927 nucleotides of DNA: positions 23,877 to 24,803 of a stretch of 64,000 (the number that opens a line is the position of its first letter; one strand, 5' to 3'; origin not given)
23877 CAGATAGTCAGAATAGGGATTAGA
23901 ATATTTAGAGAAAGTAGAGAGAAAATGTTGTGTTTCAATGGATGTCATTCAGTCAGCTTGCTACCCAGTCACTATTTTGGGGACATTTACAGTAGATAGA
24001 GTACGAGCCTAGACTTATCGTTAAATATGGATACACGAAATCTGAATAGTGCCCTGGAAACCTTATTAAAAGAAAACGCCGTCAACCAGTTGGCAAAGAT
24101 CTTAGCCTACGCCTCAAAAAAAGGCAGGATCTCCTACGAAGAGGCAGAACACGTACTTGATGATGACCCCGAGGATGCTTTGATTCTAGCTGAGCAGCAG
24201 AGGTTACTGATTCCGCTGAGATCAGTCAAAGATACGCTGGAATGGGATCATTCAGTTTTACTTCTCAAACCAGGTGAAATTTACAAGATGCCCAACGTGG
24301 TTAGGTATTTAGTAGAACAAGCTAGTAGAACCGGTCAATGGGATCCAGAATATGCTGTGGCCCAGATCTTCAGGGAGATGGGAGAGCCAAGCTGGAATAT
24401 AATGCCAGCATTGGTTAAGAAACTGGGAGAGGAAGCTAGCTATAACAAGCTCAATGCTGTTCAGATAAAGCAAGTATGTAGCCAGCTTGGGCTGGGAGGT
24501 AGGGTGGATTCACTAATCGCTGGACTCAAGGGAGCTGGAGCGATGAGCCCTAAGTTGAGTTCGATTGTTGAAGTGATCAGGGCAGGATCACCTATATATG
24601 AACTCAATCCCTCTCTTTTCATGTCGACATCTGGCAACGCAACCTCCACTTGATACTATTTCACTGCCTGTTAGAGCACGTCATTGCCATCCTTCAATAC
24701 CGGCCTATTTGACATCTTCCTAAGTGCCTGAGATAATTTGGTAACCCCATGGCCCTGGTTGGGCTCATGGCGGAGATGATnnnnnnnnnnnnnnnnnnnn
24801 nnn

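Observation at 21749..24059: AT-rich ~2.2 kb Fe–S-themed gene cassette bounded by ~90-bp direct repeats, inserted upstream of the type III-A CRISPR operon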

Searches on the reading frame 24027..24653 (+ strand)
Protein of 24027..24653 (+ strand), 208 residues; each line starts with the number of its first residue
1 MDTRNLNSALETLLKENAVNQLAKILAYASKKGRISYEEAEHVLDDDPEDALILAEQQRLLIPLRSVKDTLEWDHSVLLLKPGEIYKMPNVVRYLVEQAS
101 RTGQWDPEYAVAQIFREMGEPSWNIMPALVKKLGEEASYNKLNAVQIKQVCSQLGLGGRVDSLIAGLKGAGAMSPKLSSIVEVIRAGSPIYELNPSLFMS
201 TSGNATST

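Call 7: search_protein_families(library=pfam, proteins=[window:24027-24653:+], max_evalue=0.1)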
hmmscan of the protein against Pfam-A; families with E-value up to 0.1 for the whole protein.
window:24027-24653:+ (208 aa): 0 families

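Call 15: find_encoding_contigs(protein=window:24027-24653:+, flank=10000, max_places=10)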
Protein window:24027-24653:+ (208 aa): 8 contigs read that carry it; 6 places shown.
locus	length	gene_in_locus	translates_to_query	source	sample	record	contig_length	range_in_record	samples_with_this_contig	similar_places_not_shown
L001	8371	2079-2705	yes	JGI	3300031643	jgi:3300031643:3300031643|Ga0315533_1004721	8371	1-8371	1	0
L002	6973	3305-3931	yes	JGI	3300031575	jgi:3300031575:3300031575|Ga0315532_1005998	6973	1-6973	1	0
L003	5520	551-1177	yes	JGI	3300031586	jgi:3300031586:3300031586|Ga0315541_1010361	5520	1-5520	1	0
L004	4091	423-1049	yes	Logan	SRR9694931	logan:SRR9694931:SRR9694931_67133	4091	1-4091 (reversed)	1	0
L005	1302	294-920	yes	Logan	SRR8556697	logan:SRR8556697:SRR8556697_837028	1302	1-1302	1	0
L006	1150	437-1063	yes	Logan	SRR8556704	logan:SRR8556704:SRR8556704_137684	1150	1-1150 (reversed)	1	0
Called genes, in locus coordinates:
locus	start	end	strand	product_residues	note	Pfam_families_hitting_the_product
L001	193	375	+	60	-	-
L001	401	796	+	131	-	PF02579:Nitro_FeMo-Co (weak)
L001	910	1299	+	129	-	PF04060:FeS (weak)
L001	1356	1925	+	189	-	PF13489:Methyltransf_23 (weak), PF13847:Methyltransf_31, PF08241:Methyltransf_11, PF08242:Methyltransf_12, PF13649:Methyltransf_25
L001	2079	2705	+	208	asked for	PF27374:AF_2141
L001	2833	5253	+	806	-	PF18211:Csm1_B, PF22335:Cas10-Cmr2_palm2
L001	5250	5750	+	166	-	PF03750:Csm2_III-A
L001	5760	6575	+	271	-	PF03787:RAMPs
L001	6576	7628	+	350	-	PF17953:Csm4_C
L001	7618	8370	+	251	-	?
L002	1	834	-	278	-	?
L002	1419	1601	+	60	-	-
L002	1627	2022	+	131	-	PF02579:Nitro_FeMo-Co (weak)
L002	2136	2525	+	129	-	PF04060:FeS (weak)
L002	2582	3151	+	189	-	PF13489:Methyltransf_23 (weak), PF13847:Methyltransf_31, PF08241:Methyltransf_11, PF08242:Methyltransf_12, PF13649:Methyltransf_25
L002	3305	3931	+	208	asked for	PF27374:AF_2141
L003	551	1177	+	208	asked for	PF27374:AF_2141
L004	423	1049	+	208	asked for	PF27374:AF_2141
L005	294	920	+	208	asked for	PF27374:AF_2141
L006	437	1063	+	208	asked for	PF27374:AF_2141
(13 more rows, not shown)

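Call 17: find_homologous_proteins(query=window:24027-24653:+)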
Query window:24027-24653:+ (208 aa): 156 proteins with E <= 0.001 among 507 candidates; the best 120 are listed.
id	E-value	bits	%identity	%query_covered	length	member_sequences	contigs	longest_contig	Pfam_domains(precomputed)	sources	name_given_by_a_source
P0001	1.2e-129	448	100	100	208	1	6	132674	PF27374.1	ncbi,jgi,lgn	-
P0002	1.5e-121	421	94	100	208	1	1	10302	PF27374.1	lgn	-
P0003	1.4e-113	395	89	100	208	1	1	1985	PF27374.1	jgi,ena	-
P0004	7.6e-108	376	84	100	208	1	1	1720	PF27374.1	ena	-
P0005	4.9e-104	364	81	100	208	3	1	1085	PF27374.1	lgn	-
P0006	1.7e-91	323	74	95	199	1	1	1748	PF27374.1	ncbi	-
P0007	2.3e-75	271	63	95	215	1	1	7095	PF27374.1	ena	-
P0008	2.8e-67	244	57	100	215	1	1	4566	PF27374.1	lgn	-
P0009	8.3e-67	243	57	98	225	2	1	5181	PF27374.1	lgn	-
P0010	1.5e-66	242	58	94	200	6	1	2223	PF27374.1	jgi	-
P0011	2.3e-66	241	57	94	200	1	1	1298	PF27374.1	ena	-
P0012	1.5e-64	235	57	95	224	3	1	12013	PF27374.1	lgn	-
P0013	1.8e-64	235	53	95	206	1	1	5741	PF27374.1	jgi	jgi:hypothetical protein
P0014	2.5e-64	234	56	93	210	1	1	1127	PF27374.1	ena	-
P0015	3.0e-64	234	58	97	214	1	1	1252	PF27374.1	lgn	-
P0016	4.6e-64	234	56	99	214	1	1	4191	PF27374.1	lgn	-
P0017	5.1e-64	233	56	94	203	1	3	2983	PF27374.1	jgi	jgi:hypothetical protein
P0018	6.2e-64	233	56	93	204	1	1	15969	PF27374.1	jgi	jgi:hypothetical protein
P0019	7.3e-64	233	54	95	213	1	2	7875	PF27374.1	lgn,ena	-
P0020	8.1e-64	233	55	91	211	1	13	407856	PF27374.1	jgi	-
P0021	1.1e-63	232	55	91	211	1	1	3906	PF27374.1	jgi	-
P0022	1.1e-63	232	56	93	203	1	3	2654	PF27374.1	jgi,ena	-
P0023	1.6e-63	232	52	95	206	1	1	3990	PF27374.1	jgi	jgi:hypothetical protein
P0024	1.9e-63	232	53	93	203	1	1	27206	PF27374.1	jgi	-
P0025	2.6e-63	231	58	87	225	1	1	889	PF27374.1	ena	-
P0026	3.1e-63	231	52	99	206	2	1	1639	PF27374.1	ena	-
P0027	3.9e-63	231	55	93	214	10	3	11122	PF27374.1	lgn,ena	-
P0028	1.1e-62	229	54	93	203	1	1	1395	PF27374.1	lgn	-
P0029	1.9e-62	228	57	93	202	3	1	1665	PF27374.1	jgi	jgi:hypothetical protein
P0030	2.0e-62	228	51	97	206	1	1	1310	PF27374.1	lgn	-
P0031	1.9e-61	225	55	93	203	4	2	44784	PF27374.1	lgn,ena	-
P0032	3.7e-61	224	52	94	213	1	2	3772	PF27374.1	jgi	jgi:hypothetical protein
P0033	7.2e-61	223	53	94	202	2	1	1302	PF27374.1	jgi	jgi:hypothetical protein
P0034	1.0e-60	223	52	94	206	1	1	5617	PF27374.1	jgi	jgi:hypothetical protein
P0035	1.5e-60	222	53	94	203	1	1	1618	PF27374.1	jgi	jgi:hypothetical protein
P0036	1.9e-60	222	54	93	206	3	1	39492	PF27374.1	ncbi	-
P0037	5.1e-60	220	51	93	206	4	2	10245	PF27374.1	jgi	-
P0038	6.5e-60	220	51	95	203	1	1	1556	PF27374.1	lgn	-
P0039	7.6e-60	220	53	93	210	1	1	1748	PF27374.1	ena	-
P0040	1.0e-59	219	54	93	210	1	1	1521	PF27374.1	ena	-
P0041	1.5e-58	216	51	93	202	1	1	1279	PF27374.1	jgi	jgi:hypothetical protein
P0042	2.2e-58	215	50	96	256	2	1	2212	PF27374.1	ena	-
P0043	4.2e-58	214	55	93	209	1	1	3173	PF27374.1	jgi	-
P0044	4.3e-58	214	50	95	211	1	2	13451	PF27374.1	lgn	-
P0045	4.7e-58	214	50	96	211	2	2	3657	PF27374.1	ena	-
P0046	7.8e-58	213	54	93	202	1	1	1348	PF27374.1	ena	-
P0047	7.9e-58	213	51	88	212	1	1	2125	PF27374.1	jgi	jgi:hypothetical protein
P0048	1.1e-57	213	54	92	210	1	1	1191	PF27374.1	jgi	jgi:hypothetical protein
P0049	1.1e-57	213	52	87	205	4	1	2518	PF27374.1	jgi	jgi:hypothetical protein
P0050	1.3e-57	213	50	93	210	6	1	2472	PF27374.1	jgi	-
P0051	1.6e-57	212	53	88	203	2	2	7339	PF27374.1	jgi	jgi:hypothetical protein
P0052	2.8e-57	212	53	93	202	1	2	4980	PF27374.1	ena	-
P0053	1.4e-56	209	51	88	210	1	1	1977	PF27374.1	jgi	jgi:hypothetical protein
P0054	1.5e-56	209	51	95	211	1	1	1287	PF27374.1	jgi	-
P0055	1.7e-56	209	50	95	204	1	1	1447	PF27374.1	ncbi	-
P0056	2.6e-56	208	48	95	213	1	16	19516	PF27374.1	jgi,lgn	-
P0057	2.7e-56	208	52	94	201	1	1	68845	PF27374.1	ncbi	-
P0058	3.2e-56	208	49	96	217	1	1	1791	PF27374.1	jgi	jgi:hypothetical protein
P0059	4.3e-56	208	54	87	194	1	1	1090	PF27374.1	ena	-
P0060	5.3e-56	207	48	97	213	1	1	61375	PF27374.1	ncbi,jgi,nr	ncbi:MAG: hypothetical protein JRF50_00750 [Deltaproteobacteria bacterium]|nr:hypothetical protein [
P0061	9.1e-56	207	47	97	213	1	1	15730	PF27374.1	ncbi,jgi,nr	ncbi:MAG: hypothetical protein JRJ77_06020 [Deltaproteobacteria bacterium]|nr:hypothetical protein [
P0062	9.4e-56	207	48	95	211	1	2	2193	PF27374.1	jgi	jgi:hypothetical protein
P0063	9.5e-56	206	53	94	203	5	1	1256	PF27374.1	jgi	jgi:hypothetical protein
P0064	1.4e-55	206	47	96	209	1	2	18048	PF27374.1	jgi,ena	-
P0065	1.6e-55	206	51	95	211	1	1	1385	PF27374.1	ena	-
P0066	2.0e-55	205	47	97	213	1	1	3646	PF27374.1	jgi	-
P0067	2.4e-55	205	52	93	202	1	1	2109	PF27374.1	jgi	-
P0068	3.4e-55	205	48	94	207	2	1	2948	PF27374.1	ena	-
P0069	6.6e-55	204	50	93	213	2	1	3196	PF27374.1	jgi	jgi:hypothetical protein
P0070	7.5e-55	204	48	96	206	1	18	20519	PF27374.1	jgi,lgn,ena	jgi:hypothetical protein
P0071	9.3e-55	203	47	94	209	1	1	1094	PF27374.1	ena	-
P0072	9.9e-55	203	49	94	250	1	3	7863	PF27374.1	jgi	jgi:hypothetical protein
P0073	2.1e-54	202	49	88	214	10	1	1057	PF27374.1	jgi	jgi:hypothetical protein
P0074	2.1e-54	202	48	96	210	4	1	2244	PF27374.1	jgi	-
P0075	3.0e-54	202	49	88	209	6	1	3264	PF27374.1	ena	-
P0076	5.0e-54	201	48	96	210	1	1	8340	PF27374.1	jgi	jgi:hypothetical protein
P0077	2.4e-53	199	49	82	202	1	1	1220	PF27374.1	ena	-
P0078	4.0e-53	198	51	86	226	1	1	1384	PF27374.1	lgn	-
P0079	6.5e-53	197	47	94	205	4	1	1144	PF27374.1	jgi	jgi:hypothetical protein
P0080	1.1e-52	196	46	97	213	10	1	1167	PF27374.1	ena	-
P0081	1.3e-52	196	48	88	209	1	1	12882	PF27374.1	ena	-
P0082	1.3e-52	196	50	89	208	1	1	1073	PF27374.1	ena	-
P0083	1.7e-52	196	47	88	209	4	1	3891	PF27374.1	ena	-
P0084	1.8e-52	196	45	95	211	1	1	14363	PF27374.1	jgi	jgi:hypothetical protein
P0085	2.1e-52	196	47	88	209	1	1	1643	PF27374.1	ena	-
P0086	2.2e-52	195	48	94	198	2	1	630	PF27374.1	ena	-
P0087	2.4e-52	195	47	88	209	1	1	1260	PF27374.1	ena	-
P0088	3.4e-52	195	47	88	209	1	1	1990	PF27374.1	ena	-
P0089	4.1e-52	195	48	88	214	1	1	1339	PF27374.1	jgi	jgi:hypothetical protein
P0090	4.4e-52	195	48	88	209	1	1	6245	PF27374.1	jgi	jgi:hypothetical protein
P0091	5.7e-52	194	49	85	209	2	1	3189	PF27374.1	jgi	jgi:hypothetical protein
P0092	9.6e-52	193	46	92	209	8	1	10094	PF27374.1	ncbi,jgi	-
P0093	9.8e-52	193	47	93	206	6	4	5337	PF27374.1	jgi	jgi:hypothetical protein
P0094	1.0e-51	193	47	88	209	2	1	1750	PF27374.1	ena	-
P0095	1.0e-51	193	46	95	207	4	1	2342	PF27374.1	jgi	jgi:hypothetical protein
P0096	1.1e-51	193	48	92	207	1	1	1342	PF27374.1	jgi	jgi:hypothetical protein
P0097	1.2e-51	193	48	88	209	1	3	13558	PF27374.1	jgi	jgi:hypothetical protein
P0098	1.5e-51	193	47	88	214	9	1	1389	PF27374.1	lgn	-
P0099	2.0e-51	192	46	94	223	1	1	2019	PF27374.1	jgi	jgi:hypothetical protein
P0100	2.2e-51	192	45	96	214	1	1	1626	PF27374.1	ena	-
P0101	2.2e-51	192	46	94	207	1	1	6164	PF27374.1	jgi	jgi:hypothetical protein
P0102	2.8e-51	192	50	92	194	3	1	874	PF27374.1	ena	-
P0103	3.0e-51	192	46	94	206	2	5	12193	PF27374.1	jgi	jgi:hypothetical protein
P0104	3.3e-51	192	47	93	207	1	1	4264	PF27374.1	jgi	jgi:hypothetical protein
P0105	4.4e-51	191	48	87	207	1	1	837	PF27374.1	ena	-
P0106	4.6e-51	191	48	88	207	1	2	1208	PF27374.1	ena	-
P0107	5.3e-51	191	47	93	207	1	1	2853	PF27374.1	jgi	-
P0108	6.3e-51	191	46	93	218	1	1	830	PF27374.1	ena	-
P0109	8.7e-51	190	46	93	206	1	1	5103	PF27374.1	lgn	-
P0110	9.1e-51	190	48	87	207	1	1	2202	PF27374.1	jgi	-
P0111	1.2e-50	190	48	88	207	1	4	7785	PF27374.1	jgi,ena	-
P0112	1.3e-50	190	46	93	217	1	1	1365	PF27374.1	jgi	-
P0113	1.4e-50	190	48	93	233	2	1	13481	PF27374.1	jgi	-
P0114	1.6e-50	189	48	87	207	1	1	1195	PF27374.1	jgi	jgi:hypothetical protein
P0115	1.6e-50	189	47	88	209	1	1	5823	PF27374.1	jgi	jgi:hypothetical protein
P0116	1.6e-50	189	48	87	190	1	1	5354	PF27374.1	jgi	-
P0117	1.7e-50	189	47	88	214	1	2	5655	PF27374.1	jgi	jgi:hypothetical protein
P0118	2.3e-50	189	46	94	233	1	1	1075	PF27374.1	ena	-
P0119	2.3e-50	189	45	97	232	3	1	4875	PF27374.1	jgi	-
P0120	2.4e-50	189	49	95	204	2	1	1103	PF27374.1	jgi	-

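Call 18: find_encoding_contigs(protein=P0002, flank=10000, max_places=4)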
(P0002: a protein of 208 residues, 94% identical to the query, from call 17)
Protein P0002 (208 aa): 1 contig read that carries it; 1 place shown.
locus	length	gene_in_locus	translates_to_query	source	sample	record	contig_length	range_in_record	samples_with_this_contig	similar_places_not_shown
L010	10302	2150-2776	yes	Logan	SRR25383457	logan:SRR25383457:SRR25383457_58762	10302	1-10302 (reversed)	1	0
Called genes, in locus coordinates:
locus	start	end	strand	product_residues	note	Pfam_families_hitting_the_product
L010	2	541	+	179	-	?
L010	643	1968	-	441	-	PF00108:Thiolase_N, PF02803:Thiolase_C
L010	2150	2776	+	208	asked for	PF27374:AF_2141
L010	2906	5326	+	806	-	PF01966:HD (faint), PF18211:Csm1_B, PF22335:Cas10-Cmr2_palm2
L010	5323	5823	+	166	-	PF03750:Csm2_III-A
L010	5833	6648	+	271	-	PF03787:RAMPs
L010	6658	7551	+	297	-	-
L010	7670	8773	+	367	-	PF03787:RAMPs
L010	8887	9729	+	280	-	PF19308:CRISPR_Cas6_N, PF10040:CRISPR_Cas6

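Call 19: find_encoding_contigs(protein=P0003, flank=10000, max_places=4)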
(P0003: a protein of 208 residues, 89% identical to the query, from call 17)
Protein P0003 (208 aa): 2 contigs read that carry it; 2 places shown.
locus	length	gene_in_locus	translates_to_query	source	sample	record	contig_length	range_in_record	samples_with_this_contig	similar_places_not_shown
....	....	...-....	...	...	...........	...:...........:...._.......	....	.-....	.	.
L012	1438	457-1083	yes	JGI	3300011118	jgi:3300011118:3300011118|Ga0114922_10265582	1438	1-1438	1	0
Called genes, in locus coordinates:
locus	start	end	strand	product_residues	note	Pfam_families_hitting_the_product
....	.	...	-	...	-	?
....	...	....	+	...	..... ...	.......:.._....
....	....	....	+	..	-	?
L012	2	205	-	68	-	?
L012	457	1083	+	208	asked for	PF27374:AF_2141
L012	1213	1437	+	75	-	?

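Call 20: find_encoding_contigs(protein=P0007, flank=10000, max_places=4)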
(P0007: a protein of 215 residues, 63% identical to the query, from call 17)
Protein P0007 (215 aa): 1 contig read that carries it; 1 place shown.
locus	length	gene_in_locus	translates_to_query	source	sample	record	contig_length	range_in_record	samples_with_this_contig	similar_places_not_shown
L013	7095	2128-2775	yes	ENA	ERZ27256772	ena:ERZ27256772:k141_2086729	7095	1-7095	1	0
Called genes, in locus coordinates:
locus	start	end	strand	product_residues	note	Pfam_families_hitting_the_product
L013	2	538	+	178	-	?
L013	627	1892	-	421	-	PF00108:Thiolase_N, PF02803:Thiolase_C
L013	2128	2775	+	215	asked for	PF27374:AF_2141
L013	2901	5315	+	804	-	PF18211:Csm1_B, PF22335:Cas10-Cmr2_palm2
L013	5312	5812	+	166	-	PF03750:Csm2_III-A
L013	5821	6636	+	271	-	PF03787:RAMPs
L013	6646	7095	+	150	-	?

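Call 30: find_related_loci(query=A3, collection=genome_contigs, flank=10000)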
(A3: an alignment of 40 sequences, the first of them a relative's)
Query A3 (208 aa) in genome_contigs; peptide patterns used: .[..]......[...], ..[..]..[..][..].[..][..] (x = any residue, [..] = any of these).
136 stretches matched a pattern; 64 encode a relative of the query (tblastn E <= 1e-3); 64 distinct loci.
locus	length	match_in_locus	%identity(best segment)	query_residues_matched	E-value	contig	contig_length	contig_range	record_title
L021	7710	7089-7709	83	1-207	1e-115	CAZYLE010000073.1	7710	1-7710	MAG TPA_asm: uncultured Dehalococcoidales bacterium isolate binchicken_co327_64 genome assembly, contig: NODE_5074_lengt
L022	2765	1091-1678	58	6-200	1e-74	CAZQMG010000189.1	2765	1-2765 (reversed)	MAG TPA_asm: uncultured Clostridia bacterium isolate binchicken_co262_90 genome assembly, contig: NODE_47039_length_2765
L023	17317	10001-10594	57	1-198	1e-72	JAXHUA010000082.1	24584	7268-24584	MAG: Chloroflexota bacterium isolate MAG39_tar_biofilm MAG39_82, whole genome shotgun sequence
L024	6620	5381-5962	53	6-199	8e-68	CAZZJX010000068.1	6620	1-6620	MAG TPA_asm: uncultured Dehalococcoidales bacterium isolate SRP068000_co1_322 genome assembly, contig: NODE_25444_length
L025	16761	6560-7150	52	6-202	2e-65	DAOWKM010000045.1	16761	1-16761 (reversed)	MAG TPA_asm: Dehalococcoidia bacterium isolate CSMAG_2095 CSMAG_2095_k141_18272_length_16761_cov_33.1458, whole genome s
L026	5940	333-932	51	5-204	6e-64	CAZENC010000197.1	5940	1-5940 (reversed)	MAG TPA_asm: uncultured Desulfobacteraceae bacterium isolate binchicken_co129_8 genome assembly, contig: NODE_46551_leng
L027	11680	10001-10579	51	6-198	6e-64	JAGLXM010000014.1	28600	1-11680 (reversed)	MAG: Candidatus Bipolaricaulota bacterium isolate RS_12_53 ZL285.bin.53.fa_14, whole genome shotgun sequence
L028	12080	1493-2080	52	6-200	2e-63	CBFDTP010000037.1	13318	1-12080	MAG TPA_asm: uncultured Dehalococcoidia bacterium isolate SRR6823440_metabat2_48 genome assembly, contig: ERZ650341.2796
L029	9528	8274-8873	49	3-202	2e-63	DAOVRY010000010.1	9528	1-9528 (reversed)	MAG TPA_asm: Pseudomonadota bacterium isolate CSMAG_1613 CSMAG_1613_k141_1988913_length_9528_cov_64.2940, whole genome s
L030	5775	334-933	50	5-204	6e-63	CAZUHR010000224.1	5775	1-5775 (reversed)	MAG TPA_asm: uncultured Desulfobacteraceae bacterium isolate binchicken_co129_132 genome assembly, contig: NODE_48600_le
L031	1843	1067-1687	52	2-206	3e-63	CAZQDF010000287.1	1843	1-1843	MAG TPA_asm: uncultured Dehalococcoidales bacterium isolate binchicken_co89_80 genome assembly, contig: NODE_152018_leng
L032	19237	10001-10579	49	6-199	1e-61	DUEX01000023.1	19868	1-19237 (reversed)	MAG TPA_asm: Dehalococcoidia bacterium isolate W265 Contig23, whole genome shotgun sequence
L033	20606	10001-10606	48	3-204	2e-61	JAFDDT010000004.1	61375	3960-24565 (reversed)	MAG: Deltaproteobacteria bacterium isolate Meg19_1012_Bin_230 Meg19_1012_Bin_230_scaffold_1971, whole genome shotgun seq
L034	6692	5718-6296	48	6-199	1e-60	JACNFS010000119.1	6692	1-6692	MAG: Dehalococcoidia bacterium isolate NIOZ-UU108 NIOZ-UU_NODE_14362_length_6692_cov_15.3334, whole genome shotgun seque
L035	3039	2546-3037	56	31-195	7e-61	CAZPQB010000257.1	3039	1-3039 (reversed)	MAG TPA_asm: uncultured Dehalococcoidaceae bacterium isolate SRP214966_co4_72 genome assembly, contig: NODE_60831_length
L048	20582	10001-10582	45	5-199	7e-54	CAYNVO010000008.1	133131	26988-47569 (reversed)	MAG TPA_asm: uncultured Dehalococcoidales bacterium isolate SRP178699_co1_561 genome assembly, contig: NODE_50_length_13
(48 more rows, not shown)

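Call 32: search_solved_structures(query=A3, max_evalue=1, show_alignments=1)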
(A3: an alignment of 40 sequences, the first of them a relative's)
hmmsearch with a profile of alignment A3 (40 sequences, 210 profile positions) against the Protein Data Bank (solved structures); distinct sequences matched with E-value up to 1: 2.
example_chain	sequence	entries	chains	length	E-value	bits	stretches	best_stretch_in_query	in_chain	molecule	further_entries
4me2_A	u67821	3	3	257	0.56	12.9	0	87-148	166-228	Uncharacterized protein | THA8 RNA binding protein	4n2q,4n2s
3ahm_A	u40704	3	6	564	0.76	12.5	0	11-136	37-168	Oligopeptidase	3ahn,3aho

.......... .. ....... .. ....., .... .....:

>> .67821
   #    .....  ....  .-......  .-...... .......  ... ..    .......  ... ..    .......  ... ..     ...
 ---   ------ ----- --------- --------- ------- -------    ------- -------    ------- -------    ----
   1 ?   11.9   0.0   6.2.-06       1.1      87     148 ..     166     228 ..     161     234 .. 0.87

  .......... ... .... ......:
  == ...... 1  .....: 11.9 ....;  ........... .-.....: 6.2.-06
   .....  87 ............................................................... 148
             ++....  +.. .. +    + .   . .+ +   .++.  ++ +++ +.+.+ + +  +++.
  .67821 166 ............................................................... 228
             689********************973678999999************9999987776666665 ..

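Call 48: predict_structure(alignment_id=A3)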
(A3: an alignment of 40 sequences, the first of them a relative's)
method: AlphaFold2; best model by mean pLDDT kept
length: 208 residues; sequences in the alignment: 40
mean_pLDDT: 88.2   pTM: 0.85
mean pLDDT of the five models: 88.2, 87.9, 87.4, 87.2, 86.2
residues with pLDDT >= 90: 152; 70-90: 31; 50-70: 14; < 50: 11
segments of 3 or more residues with pLDDT < 50: 67-70, 202-208
pLDDT, mean of each block of 10 residues (from residue 1): 89 88 97 95 96 94 67 69 92 97 96 98 97 94 95 95 95 80 83 90 35
secondary structure, 60 per line:
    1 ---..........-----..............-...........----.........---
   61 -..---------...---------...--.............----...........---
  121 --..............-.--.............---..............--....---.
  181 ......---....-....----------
elements in order: H4-13 H19-32 E34-36 H37-44 H49-57 E85-87 H90-102 H107-117 H123-136 E141-143 H144-153 H157-170 E173-176 H180-186 E190-193 H195-198

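Call 57: search_protein_families(library=ncbifam, proteins=[window:24027-24653:+], max_evalue=0.01)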
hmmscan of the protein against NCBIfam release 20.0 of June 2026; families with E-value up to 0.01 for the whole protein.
window:24027-24653:+ (208 aa): 0 families

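Call 58: search_protein_families(library=padloc, proteins=[window:24027-24653:+], max_evalue=0.01)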
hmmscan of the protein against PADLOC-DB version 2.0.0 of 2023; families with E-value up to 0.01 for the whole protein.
window:24027-24653:+ (208 aa): 0 families
